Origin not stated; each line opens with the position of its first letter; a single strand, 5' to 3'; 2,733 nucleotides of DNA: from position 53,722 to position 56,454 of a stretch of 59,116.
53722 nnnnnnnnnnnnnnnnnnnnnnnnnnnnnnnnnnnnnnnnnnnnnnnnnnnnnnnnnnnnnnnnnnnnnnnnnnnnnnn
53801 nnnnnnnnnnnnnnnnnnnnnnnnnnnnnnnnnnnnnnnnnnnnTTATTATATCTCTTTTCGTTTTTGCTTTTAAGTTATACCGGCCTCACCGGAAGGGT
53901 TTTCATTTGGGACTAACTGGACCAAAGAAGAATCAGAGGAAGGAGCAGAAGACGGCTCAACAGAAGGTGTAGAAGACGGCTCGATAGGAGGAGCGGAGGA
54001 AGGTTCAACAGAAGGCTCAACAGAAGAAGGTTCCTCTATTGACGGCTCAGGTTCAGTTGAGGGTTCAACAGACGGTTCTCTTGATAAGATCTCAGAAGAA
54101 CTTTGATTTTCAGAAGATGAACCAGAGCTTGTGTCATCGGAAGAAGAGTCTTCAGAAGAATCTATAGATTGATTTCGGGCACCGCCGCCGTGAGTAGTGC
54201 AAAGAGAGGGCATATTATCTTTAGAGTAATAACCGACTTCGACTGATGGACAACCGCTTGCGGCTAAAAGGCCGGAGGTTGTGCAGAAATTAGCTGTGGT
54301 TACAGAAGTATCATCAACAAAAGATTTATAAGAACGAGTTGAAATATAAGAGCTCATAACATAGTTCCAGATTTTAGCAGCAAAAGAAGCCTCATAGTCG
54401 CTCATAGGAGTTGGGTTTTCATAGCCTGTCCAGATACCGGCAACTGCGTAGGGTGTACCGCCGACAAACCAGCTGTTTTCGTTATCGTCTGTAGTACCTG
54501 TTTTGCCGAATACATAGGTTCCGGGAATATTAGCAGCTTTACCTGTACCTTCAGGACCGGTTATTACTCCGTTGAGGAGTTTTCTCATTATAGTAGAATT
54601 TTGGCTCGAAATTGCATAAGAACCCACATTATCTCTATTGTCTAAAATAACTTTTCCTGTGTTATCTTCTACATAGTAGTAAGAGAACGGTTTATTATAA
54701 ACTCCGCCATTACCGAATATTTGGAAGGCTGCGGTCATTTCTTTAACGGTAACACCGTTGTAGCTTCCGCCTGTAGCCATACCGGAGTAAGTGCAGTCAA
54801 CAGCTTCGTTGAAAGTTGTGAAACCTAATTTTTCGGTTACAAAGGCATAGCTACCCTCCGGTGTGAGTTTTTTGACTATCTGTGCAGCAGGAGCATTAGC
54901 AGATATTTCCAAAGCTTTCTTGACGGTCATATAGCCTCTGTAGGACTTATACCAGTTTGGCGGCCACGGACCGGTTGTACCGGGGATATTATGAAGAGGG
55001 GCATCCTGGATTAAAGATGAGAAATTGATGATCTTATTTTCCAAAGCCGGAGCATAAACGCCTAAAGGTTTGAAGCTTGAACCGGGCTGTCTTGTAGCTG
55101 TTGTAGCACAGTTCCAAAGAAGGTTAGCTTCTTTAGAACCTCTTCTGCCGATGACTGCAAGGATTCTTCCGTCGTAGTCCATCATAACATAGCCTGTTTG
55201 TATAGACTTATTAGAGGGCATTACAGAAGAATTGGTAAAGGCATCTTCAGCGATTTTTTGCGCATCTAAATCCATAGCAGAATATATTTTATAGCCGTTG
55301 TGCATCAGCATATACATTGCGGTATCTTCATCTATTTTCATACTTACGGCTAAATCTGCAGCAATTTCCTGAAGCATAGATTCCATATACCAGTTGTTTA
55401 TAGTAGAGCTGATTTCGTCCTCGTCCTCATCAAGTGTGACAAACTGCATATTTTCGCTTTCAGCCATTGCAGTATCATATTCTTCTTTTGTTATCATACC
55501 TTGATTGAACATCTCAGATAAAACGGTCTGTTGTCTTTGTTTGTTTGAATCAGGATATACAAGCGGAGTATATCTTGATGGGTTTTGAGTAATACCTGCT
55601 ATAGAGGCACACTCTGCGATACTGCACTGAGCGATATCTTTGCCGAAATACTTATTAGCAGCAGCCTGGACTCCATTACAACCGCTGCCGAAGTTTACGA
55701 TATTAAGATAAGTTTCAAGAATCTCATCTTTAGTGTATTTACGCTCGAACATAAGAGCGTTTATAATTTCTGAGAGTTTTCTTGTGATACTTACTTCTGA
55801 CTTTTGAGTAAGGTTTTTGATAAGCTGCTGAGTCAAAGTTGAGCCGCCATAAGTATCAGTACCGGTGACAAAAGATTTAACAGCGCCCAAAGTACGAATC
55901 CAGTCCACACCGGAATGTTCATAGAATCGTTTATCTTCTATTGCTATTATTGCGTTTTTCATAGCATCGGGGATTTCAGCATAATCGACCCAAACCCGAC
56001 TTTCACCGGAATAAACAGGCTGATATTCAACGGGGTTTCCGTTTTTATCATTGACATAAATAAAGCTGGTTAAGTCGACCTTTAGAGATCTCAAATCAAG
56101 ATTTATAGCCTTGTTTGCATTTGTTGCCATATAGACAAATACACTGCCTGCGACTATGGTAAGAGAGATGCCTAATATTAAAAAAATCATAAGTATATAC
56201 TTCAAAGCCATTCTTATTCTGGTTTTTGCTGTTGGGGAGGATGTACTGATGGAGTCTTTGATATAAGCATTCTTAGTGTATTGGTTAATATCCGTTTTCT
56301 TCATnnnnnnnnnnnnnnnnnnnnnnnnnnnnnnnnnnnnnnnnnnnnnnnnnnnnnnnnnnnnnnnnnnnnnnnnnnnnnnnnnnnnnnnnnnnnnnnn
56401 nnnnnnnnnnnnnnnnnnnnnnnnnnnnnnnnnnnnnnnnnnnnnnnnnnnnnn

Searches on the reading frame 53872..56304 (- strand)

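Call 42: search_protein_families(library=pfam, proteins=[window:53872-56304:-], max_evalue=0.00001)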
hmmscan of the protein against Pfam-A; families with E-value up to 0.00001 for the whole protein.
window:53872-56304:- (810 aa): 2 families
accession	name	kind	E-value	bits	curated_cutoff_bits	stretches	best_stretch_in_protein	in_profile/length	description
PF00912.28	Transgly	-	4.9e-60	202.4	27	1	99-265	10-177/178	Transglycosylase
PF00905.27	Transpeptidase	-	3.5e-23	82.7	22.1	1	373-649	4-297/299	Penicillin binding protein transpeptidase domain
